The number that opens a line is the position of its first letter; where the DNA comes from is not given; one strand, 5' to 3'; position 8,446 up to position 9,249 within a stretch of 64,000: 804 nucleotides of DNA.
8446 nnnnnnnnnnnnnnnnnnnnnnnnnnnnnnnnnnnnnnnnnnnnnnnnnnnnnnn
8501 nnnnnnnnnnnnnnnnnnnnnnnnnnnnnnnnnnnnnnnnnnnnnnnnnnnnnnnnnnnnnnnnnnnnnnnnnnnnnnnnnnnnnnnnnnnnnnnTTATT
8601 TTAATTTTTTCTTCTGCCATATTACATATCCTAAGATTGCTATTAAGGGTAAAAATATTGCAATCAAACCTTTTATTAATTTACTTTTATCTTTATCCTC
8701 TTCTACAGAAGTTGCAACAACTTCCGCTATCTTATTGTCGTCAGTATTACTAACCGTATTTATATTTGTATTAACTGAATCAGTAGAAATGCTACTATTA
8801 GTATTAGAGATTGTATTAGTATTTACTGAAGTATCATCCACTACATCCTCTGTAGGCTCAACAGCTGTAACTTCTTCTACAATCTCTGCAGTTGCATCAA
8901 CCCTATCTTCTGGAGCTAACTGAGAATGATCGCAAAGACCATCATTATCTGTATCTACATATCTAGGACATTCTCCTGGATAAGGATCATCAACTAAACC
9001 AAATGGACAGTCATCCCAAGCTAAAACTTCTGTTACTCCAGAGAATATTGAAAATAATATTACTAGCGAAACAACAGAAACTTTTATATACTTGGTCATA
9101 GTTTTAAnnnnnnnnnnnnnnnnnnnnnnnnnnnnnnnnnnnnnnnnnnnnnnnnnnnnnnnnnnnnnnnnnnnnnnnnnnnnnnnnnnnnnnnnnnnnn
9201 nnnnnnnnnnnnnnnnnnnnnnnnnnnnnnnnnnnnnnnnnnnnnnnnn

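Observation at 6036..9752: Putative extracytoplasmic redox/iron module: NOX/ferric-reductase + overlapping Cys/Ca-motif surface protein + ferritin-like DUF2202 lipoprotein + YhiN flavoprotein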

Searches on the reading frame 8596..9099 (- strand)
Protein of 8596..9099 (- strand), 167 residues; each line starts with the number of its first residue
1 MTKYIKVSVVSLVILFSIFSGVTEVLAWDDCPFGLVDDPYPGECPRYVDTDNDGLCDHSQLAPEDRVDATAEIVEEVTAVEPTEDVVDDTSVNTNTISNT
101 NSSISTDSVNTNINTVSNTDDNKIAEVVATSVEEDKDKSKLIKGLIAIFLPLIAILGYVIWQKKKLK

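Call 3: search_protein_families(library=pfam, proteins=[window:8596-9099:-], max_evalue=0.01)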
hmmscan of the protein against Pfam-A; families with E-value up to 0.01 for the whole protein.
window:8596-9099:- (167 aa): 0 families

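Call 4: search_protein_families(library=ncbifam, proteins=[window:8596-9099:-], max_evalue=0.01)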
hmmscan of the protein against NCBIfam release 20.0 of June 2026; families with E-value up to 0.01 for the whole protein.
window:8596-9099:- (167 aa): 0 families

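Call 5: find_homologous_proteins(query=window:8596-9099:-, max_evalue=0.001)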
Query window:8596-9099:- (167 aa): 62 proteins with E <= 0.001 among 134 candidates.
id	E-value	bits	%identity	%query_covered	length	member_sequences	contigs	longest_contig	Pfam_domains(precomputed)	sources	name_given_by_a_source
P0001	1.3e-101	355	100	100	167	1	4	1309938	PF27309.1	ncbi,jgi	ncbi:MAG: hypothetical protein ACNFW9_02955 [Candidatus Kerfeldbacteria bacterium]|jgi:hypothetical 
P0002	2.0e-33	134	71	22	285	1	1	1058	PF27309.1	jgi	jgi:hypothetical protein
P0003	2.3e-33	134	72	19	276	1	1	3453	PF27309.1,PF00036.39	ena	-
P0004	6.1e-26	109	41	98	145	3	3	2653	PF27309.1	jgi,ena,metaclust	metaclust:\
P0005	2.3e-23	101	40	97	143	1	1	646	PF27309.1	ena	-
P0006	3.2e-23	101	39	90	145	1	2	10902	PF27309.1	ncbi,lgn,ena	-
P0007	6.8e-23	100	78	29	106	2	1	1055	PF27309.1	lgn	-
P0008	8.2e-23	99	64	44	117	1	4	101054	PF27309.1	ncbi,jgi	jgi:hypothetical protein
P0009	1.8e-22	98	39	96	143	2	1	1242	PF27309.1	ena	-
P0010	2.3e-22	98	35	96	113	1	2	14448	PF27309.1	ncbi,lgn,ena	-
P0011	7.2e-21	93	37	99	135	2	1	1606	PF27309.1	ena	-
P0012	2.1e-20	91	79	28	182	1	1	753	PF27309.1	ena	-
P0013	4.0e-20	91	60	42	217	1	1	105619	PF27309.1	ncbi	ncbi:MAG: hypothetical protein ACPLOU_01090, partial [bacterium]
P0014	1.4e-19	89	73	29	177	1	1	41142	PF27309.1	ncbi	-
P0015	1.5e-19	89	36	97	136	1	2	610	PF27309.1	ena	-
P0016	1.6e-19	89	52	48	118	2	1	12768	PF27309.1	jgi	jgi:hypothetical protein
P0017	2.2e-19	88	63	38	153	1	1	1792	PF27309.1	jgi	jgi:hypothetical protein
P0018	9.8e-19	86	41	68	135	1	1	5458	PF27309.1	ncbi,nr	ncbi:MAG: hypothetical protein NTU59_03040, partial [Coprothermobacterota bacterium]|nr:hypothetical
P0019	5.2e-18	84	62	39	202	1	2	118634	PF27309.1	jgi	jgi:hypothetical protein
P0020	7.2e-18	83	65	34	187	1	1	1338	PF27309.1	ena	-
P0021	1.8e-17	82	37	78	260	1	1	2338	PF27309.1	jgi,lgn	jgi:cation transport ATPase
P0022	4.7e-17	81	48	52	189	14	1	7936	PF27309.1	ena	-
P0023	7.1e-17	80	50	52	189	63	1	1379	PF27309.1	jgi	-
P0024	7.2e-17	80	64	36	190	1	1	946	PF27309.1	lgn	-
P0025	9.6e-17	80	59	38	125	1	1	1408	PF27309.1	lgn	-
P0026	1.0e-16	79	57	49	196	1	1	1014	PF27309.1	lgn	-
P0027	2.0e-16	79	68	34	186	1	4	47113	PF27309.1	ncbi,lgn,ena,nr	ncbi:MAG: hypothetical protein KAI71_04980 [Candidatus Pacebacteria bacterium]|nr:hypothetical prote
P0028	2.2e-16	78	69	32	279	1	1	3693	PF27309.1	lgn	-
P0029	2.2e-16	78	63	31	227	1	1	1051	PF27309.1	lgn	-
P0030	4.0e-16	78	91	20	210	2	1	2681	PF27309.1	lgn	-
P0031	5.3e-16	77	68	34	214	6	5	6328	PF27309.1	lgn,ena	-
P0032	6.1e-16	77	52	40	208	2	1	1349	PF27309.1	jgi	-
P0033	9.7e-16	76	58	37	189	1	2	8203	PF27309.1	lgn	-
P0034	1.0e-15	76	52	49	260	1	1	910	PF27309.1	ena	-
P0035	1.6e-15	76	48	55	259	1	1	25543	PF27309.1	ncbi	-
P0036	1.8e-15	75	50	44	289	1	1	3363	PF27309.1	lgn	-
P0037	4.9e-15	74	67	29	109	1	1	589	PF27309.1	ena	-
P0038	9.4e-15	73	48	54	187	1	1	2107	PF27309.1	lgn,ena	-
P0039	2.7e-14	72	51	41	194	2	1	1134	PF27309.1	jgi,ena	-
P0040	4.0e-14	71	66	26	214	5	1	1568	PF27309.1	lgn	-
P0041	4.5e-14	71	74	23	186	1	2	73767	PF27309.1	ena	-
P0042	6.0e-14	70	53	51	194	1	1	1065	PF27309.1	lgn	-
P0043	6.6e-14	70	49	49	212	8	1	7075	PF27309.1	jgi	-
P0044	6.8e-14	70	60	33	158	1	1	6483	PF27309.1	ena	-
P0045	7.5e-14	70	65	28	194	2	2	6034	PF27309.1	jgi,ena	-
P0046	7.7e-14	70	48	49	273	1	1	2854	PF27309.1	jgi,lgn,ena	-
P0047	8.5e-14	70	57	40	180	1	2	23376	PF27309.1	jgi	-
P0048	9.7e-14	70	45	50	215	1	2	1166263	PF27309.1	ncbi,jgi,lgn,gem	-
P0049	1.2e-13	69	52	50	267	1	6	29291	PF27309.1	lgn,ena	-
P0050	1.5e-13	69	67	31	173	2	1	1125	PF27309.1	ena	-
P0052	2.5e-13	68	56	33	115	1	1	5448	PF27309.1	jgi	-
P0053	2.9e-13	68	49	39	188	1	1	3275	PF27309.1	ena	-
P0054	4.1e-13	68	52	28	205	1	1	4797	PF27309.1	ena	-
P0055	7.0e-13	67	36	76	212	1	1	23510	PF27309.1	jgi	-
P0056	9.9e-13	66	56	33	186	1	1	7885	PF27309.1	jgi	-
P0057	2.3e-12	65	67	27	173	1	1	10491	PF27309.1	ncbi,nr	ncbi:MAG: hypothetical protein GON13_04065 [Nanoarchaeota archaeon]|nr:hypothetical protein [Nanoarc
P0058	3.9e-12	65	75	22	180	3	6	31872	PF27309.1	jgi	-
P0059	7.1e-11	60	69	23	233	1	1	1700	PF27309.1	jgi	jgi:hypothetical protein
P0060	9.7e-11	60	55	32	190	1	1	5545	PF27309.1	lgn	-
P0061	3.8e-10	58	37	53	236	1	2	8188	PF27309.1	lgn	-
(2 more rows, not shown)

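Call 9: find_encoding_contigs(protein=P0008, flank=6000, max_places=3)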
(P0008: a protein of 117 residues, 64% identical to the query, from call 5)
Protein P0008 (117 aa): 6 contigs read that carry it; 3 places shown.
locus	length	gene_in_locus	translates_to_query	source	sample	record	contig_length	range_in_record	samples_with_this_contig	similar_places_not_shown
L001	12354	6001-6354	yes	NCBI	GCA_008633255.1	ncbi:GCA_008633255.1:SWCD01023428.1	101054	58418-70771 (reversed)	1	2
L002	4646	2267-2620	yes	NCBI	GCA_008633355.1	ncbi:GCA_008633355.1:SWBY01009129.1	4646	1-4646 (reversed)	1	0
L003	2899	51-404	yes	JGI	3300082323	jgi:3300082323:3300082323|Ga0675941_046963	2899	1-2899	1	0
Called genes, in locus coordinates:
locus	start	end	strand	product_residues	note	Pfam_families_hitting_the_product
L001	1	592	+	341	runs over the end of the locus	PF14066:DUF4256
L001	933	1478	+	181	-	-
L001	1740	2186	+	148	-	-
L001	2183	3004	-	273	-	PF02535:Zip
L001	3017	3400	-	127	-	PF01475:FUR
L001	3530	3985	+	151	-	PF02001:DUF134, PF17253:DUF5320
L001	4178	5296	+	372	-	PF07907:YibE_F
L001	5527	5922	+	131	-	-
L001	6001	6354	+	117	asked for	PF27309:MJ0753_N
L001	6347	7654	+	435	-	PF01794:Ferric_reduct, PF08022:FAD_binding_8 (weak), PF00175:NAD_binding_1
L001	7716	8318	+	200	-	-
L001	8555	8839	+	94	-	PF04221:RelB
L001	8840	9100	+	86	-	-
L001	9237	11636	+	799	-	PF00989:PAS, PF08448:PAS_4 (faint), PF13188:PAS_8 (weak), PF13426:PAS_9, PF13426:PAS_9, PF00512:HisKA (weak), PF02518:HATPase_c, PF00072:Response_reg, +1 more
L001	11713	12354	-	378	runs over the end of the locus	PF18306:LDcluster4 (faint)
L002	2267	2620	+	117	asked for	PF27309:MJ0753_N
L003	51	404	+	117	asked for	PF27309:MJ0753_N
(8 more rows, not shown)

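Call 10: find_encoding_contigs(protein=P0010, flank=6000, max_places=3)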
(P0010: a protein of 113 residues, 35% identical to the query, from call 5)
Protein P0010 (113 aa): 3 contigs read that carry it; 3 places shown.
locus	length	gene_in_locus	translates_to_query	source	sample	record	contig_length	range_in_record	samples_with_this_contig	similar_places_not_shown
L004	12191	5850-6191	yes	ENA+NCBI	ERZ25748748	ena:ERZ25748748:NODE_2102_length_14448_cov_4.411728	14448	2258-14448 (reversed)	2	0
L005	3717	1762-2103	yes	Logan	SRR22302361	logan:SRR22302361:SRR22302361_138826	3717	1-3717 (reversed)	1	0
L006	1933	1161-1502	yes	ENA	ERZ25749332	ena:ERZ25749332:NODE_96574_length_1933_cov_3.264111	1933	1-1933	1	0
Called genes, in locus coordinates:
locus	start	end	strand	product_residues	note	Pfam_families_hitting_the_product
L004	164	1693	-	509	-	PF13541:ChlI, PF07728:AAA_5 (faint), PF00493:MCM (faint), PF01078:Mg_chelatase, PF13335:Mg_chelatase_C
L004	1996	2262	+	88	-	PF01541:GIY-YIG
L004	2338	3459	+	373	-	-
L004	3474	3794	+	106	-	-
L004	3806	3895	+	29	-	-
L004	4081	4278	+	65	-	PF00313:CSD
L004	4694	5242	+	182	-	PF00293:NUDIX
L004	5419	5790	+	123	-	-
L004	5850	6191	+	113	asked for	PF27309:MJ0753_N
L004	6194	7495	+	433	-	PF01794:Ferric_reduct, PF08022:FAD_binding_8, PF00175:NAD_binding_1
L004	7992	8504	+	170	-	-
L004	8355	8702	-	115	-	-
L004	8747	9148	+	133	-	PF24709:DUF7670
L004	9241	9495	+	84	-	PF01541:GIY-YIG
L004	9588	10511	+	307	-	PF02661:Fic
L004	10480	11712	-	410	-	PF00070:Pyr_redox (faint), PF00890:FAD_binding_2 (faint), PF01134:GIDA (faint), PF03486:HI0933_like, PF12831:FAD_oxidored, PF13454:NAD_binding_9, PF07992:Pyr_redox_2 (weak), PF22780:HI0933_like_1st, +2 more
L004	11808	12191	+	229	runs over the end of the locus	PF21694:DNA_pol3_delta_C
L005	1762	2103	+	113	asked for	PF27309:MJ0753_N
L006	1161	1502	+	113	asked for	PF27309:MJ0753_N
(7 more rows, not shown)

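Call 13: search_protein_families(library=pfam, proteins=[P0019, P0027, P0014, P0035, P0049, P0041, P0048, P0055, P0021, P0003], max_evalue=1)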
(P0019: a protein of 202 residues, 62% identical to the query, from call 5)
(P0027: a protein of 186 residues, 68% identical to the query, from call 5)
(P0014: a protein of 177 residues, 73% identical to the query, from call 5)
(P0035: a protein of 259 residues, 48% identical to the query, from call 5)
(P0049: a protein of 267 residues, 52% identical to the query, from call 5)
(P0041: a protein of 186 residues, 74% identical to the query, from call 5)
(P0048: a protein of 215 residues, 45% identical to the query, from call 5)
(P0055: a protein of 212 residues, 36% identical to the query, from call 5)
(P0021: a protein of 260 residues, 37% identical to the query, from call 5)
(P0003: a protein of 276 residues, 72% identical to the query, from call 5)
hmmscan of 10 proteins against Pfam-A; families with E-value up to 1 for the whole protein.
P0019 (202 aa): 0 families

P0027 (186 aa): 2 families
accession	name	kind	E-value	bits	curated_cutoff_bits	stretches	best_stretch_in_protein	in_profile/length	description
PF14358.11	DUF4405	-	0.032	15.2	26.7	1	118-175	1-66/66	Domain of unknown function (DUF4405)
PF17051.10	COA2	-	0.16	12.5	27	0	32-75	36-76/86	Cytochrome C oxidase assembly factor 2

P0014 (177 aa): 1 family
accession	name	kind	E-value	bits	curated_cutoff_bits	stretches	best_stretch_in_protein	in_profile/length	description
PF18884.5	TSP3_bac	-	0.38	11.1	25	1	44-52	1-9/22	Bacterial TSP3 repeat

P0035 (259 aa): 4 families
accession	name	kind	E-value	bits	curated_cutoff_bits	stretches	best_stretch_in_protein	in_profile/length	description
PF06781.17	CrgA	-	0.069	13.8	24.8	1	156-208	31-83/89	Cell division protein CrgA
PF21650.2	DnaG_cat_HB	-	0.071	13.6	27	1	82-105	39-62/63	DNA primase DnaG, catalytic core, helical bundle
PF12420.13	DUF3671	-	0.12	12.3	34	1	4-190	161-220/223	Fam-L, Fam-M like protein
PF04756.19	OST3_OST6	-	0.14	12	27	1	150-205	140-195/294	OST3 / OST6 family, transporter family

P0049 (267 aa): 4 families
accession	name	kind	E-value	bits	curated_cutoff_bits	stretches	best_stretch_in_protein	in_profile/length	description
PF06781.17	CrgA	-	0.0065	17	24.8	1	155-213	26-83/89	Cell division protein CrgA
PF02096.25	60KD_IMP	-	0.08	13.4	35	1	148-247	51-148/163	60Kd inner membrane protein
PF03549.19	Tir_receptor_M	-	0.16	12.8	25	1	56-99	10-54/66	Translocated intimin receptor (Tir) intimin-binding domain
PF19217.5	CoV_NSP4_N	-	0.31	10.6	25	1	116-258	207-343/353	Coronavirus replicase NSP4, N-terminal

P0041 (186 aa): 4 families
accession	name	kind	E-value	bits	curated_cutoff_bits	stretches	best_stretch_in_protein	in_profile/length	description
PF14358.11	DUF4405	-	0.001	19.9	26.7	1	119-173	3-66/66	Domain of unknown function (DUF4405)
PF10277.15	Frag1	-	0.0026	17.8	30.3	1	68-172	47-140/220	Frag1/DRAM/Sfk1 family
PF07331.16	TctB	-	0.0047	17.5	29.1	1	69-165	28-124/137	Tripartite tricarboxylate transporter TctB family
PF13903.11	Claudin_2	-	0.45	10.7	29.1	1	110-175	83-145/192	PMP-22/EMP/MP20/Claudin tight junction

P0048 (215 aa): 3 families
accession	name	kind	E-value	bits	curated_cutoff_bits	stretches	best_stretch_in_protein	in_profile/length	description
PF13962.11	PGG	-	0.00041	20.6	24.1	1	80-150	40-113/116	Domain of unknown function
PF23771.1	DUF7168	-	0.13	12.4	25.5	1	87-129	41-83/140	Domain of unknown function (DUF7168)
PF01578.25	Cytochrom_C_asm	-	0.49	10.4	29.9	0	107-197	88-195/212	Cytochrome C assembly protein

P0055 (212 aa): 3 families
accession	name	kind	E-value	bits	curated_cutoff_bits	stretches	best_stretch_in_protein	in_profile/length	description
PF14358.11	DUF4405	-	0.0024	18.8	26.7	1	138-192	1-63/66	Domain of unknown function (DUF4405)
PF25350.1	PH_PRMT_N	-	0.012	16.2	27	1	165-212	45-92/104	Protein arginine methyltransferase N-terminal PH domain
PF12420.13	DUF3671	-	0.091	12.6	34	0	2-116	152-204/223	Fam-L, Fam-M like protein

P0021 (260 aa): 5 families
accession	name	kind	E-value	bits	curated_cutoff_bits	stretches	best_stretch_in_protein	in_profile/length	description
PF04546.19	Sigma70_ner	-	0.0016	18.9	29.7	1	101-216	36-144/210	Sigma-70, non-essential region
PF04147.17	Nop14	-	0.038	12.7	34.9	1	88-171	373-458/862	Nop14-like family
PF15361.11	RIC3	-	0.097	13.5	28.9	0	111-176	41-105/146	Resistance to inhibitors of cholinesterase homologue 3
PF20524.3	DUF6739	-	0.16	10.4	27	1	74-144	511-580/691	Family of unknown function (DUF6739)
PF12159.13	DUF3593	-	0.2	12.2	25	1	188-244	2-58/88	Protein of unknown function (DUF3593)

P0003 (276 aa): 8 families
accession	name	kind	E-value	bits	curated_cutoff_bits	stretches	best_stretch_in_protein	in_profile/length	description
PF00036.39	EF-hand_1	-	1.5e-05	24.6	25.4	1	235-250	8-23/29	EF hand domain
PF13405.12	EF-hand_6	-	0.00016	21.6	25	1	235-250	8-23/30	EF-hand domain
PF18400.7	Thioredoxin_12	-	0.00034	21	26.1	1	231-256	96-121/190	Thioredoxin-like domain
PF18877.6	SSSPR-51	-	0.0026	18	27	0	234-242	4-12/48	SSSPR-51 domain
PF13202.12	EF-hand_5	-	0.0049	16.7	25.9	0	235-250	7-22/25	EF hand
PF10518.14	TAT_signal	-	0.013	15.9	22.7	1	7-26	2-21/21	TAT (twin-arginine translocation) pathway signal sequence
PF12565.13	DUF3747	-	0.036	13.9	25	0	156-176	75-95/175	Protein of unknown function (DUF3747)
PF12801.12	Fer4_5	-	0.56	10.7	22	0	216-226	25-35/48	4Fe-4S binding domain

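Call 29: search_protein_families(library=pfam, proteins=[L001:7716-8318:+, L004:7992-8504:+], max_evalue=0.1)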
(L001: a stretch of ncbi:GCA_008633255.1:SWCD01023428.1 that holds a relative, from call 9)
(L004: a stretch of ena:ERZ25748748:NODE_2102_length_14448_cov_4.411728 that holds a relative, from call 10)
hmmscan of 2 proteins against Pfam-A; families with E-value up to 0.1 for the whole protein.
L001:7716-8318:+ (200 aa): 3 families
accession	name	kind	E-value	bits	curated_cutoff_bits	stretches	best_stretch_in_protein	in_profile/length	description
PF09968.15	DUF2202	-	0.00014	22.1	22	1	80-136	7-62/162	Uncharacterized protein domain (DUF2202)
PF02915.23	Rubrerythrin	-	0.001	19.9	22.8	1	76-198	1-135/137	Rubrerythrin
PF09987.14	DUF2226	-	0.048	13.6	22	1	57-140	114-172/252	Uncharacterized protein conserved in archaea (DUF2226)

L004:7992-8504:+ (170 aa): 0 families

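Call 40: find_encoding_contigs(protein=P0006, flank=6000, max_places=2)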
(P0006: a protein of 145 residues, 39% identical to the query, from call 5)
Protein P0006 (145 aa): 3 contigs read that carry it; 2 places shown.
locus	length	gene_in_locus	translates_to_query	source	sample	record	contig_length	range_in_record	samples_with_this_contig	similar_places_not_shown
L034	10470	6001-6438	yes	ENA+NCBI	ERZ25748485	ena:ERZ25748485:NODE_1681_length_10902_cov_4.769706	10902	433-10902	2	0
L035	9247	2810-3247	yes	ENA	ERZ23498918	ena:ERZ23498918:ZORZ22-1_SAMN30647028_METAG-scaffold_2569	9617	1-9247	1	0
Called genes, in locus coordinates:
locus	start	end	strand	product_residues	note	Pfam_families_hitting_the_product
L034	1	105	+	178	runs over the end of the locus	?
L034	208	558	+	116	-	PF00076:RRM_1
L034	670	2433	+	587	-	PF01807:Zn_ribbon_DnaG, PF13362:Toprim_3 (faint), PF08275:DNAG_N, PF01751:Toprim, PF13155:Toprim_2, PF13662:Toprim_4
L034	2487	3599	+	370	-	PF03979:Sigma70_r1_1, PF00140:Sigma70_r1_2, PF04542:Sigma70_r2, PF04539:Sigma70_r3, PF04545:Sigma70_r4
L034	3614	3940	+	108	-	PF04020:Phage_holin_4_2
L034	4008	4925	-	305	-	PF01145:Band_7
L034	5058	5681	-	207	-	PF05175:MTS, PF13489:Methyltransf_23, PF13847:Methyltransf_31, PF08241:Methyltransf_11, PF08242:Methyltransf_12, PF13649:Methyltransf_25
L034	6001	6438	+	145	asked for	PF27309:MJ0753_N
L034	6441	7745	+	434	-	PF01794:Ferric_reduct, PF08022:FAD_binding_8, PF00175:NAD_binding_1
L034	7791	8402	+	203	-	-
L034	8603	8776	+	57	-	-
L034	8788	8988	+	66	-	-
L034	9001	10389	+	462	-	-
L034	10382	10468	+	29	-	?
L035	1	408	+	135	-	?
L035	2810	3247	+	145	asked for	PF27309:MJ0753_N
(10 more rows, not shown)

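Call 41: find_encoding_contigs(protein=P0027, flank=6000, max_places=2)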
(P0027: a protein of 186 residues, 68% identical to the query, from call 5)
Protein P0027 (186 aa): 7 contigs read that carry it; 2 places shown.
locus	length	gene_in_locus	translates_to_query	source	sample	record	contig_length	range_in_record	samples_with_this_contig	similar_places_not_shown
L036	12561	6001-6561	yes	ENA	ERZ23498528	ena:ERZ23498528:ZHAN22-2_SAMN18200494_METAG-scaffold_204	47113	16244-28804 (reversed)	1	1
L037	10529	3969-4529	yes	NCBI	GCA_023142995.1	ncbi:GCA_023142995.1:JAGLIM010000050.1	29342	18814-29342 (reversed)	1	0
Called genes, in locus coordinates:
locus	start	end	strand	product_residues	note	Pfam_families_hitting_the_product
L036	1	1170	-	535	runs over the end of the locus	-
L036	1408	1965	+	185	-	-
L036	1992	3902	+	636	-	PF25917:BSH_RND (weak), PF25990:Beta-barrel_YknX, PF26002:Beta-barrel_AprE, PF25967:RND-MFP_C (weak), PF25975:CzcB_C (weak)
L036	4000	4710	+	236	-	PF00005:ABC_tran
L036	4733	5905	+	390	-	PF12704:MacB_PCD, PF02687:FtsX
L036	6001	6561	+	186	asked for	PF27309:MJ0753_N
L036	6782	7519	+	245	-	PF03372:Exo_endo_phos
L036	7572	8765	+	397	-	PF01209:Ubie_methyltran (faint), PF13489:Methyltransf_23, PF13847:Methyltransf_31, PF08241:Methyltransf_11, PF08242:Methyltransf_12, PF13649:Methyltransf_25, PF01966:HD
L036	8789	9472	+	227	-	PF00702:Hydrolase, PF13419:HAD_2, PF13242:Hydrolase_like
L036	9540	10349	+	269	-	-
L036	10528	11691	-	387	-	PF22025:ThiI_fer, PF02926:THUMP, PF02568:ThiI, PF06508:QueC (weak)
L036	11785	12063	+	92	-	-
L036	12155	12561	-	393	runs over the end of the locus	PF00266:Aminotran_5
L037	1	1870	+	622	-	PF25917:BSH_RND (weak), PF25990:Beta-barrel_YknX, PF26002:Beta-barrel_AprE, PF25967:RND-MFP_C (weak), PF25975:CzcB_C (weak)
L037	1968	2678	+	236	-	PF00005:ABC_tran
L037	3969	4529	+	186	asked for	PF27309:MJ0753_N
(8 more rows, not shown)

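Call 42: find_encoding_contigs(protein=P0019, flank=6000, max_places=2)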
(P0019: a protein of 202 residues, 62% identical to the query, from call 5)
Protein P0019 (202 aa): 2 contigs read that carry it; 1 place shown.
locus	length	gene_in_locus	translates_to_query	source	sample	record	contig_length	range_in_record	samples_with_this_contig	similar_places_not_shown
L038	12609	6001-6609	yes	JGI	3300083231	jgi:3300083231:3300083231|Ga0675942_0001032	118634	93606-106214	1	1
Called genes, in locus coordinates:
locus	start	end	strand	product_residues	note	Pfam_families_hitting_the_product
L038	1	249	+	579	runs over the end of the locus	PF10088:DUF2326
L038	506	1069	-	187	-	PF09335:VTT_dom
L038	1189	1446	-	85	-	PF00076:RRM_1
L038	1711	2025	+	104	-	-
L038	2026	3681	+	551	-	PF28550:DUF8436, PF00890:FAD_binding_2 (faint), PF01266:DAO (faint), PF03486:HI0933_like (faint), PF07992:Pyr_redox_2 (faint), PF12831:FAD_oxidored (faint), PF21688:FAD-depend_C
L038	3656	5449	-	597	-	PF00009:GTP_EFTU, PF01926:MMR_HSR1 (weak), PF02421:FeoB_N (faint), PF22042:EF-G_D2, PF03144:GTP_EFTU_D2, PF00679:EFG_C, PF21018:BipA_C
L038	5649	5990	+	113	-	-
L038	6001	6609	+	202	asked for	PF27309:MJ0753_N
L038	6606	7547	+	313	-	PF01073:3Beta_HSD, PF01370:Epimerase, PF02719:Polysacc_synt_2 (weak), PF04321:RmlD_sub_bind, PF13460:NAD_binding_10 (faint), PF16363:GDP_Man_Dehyd, PF07993:NAD_binding_4 (weak)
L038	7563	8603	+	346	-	PF00962:A_deaminase, PF19326:AMP_deaminase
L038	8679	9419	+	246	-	PF09968:DUF2202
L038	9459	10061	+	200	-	PF05057:DUF676 (weak), PF24096:DUF7379 (weak), PF07819:PGAP1 (weak)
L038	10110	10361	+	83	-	-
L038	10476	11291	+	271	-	PF00303:Thymidylat_synt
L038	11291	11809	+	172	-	PF00186:DHFR_1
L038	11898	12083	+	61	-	PF12797:Fer4_2 (weak), PF12838:Fer4_7 (faint), PF00037:Fer4 (weak), PF06902:Fer4_19 (weak), PF12837:Fer4_6 (weak), PF13237:Fer4_10 (weak), PF13370:Fer4_13, PF13459:Fer4_15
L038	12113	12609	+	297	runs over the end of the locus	-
